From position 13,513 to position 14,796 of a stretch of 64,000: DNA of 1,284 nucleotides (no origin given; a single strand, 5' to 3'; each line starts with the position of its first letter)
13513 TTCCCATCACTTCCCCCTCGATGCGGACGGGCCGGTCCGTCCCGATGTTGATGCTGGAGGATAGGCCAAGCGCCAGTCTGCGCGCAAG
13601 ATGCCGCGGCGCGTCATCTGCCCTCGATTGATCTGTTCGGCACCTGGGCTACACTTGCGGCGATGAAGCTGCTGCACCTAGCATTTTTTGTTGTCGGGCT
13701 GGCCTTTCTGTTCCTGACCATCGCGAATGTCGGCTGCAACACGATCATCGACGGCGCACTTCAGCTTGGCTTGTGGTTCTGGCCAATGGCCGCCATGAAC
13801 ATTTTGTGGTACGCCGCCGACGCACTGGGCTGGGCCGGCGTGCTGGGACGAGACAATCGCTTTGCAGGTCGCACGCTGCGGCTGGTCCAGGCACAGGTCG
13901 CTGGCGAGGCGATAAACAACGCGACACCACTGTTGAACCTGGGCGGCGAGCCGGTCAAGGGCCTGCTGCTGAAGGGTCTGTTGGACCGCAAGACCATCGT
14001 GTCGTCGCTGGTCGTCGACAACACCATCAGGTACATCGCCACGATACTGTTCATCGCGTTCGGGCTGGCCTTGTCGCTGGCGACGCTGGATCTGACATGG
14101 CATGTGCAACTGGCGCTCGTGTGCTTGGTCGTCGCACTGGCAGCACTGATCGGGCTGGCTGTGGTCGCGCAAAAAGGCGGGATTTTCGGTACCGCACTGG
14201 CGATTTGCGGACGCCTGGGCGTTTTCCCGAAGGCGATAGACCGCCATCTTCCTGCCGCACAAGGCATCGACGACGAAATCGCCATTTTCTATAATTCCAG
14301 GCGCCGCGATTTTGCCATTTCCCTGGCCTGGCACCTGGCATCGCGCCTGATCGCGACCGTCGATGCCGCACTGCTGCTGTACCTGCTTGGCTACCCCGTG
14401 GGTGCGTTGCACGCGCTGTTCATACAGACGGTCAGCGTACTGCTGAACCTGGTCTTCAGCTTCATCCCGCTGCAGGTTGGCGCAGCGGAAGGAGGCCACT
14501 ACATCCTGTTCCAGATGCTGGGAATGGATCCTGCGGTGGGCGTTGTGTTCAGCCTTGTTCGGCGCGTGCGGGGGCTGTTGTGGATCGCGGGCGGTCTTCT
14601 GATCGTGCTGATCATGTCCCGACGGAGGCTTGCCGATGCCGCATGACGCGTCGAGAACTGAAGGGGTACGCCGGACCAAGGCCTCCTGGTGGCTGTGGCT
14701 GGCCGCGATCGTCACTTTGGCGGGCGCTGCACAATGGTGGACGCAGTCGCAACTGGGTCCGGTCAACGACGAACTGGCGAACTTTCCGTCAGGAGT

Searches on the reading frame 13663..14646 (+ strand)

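Call 82: search_protein_families(library=pfam, proteins=[window:13663-14646:+], max_evalue=0.00001)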
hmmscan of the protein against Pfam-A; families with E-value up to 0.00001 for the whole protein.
window:13663-14646:+ (327 aa): 1 family
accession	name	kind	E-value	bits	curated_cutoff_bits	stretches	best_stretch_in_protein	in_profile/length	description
PF03706.18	LPG_synthase_TM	-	6.4e-22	78.8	33.4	1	9-305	5-295/302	Lysylphosphatidylglycerol synthase TM region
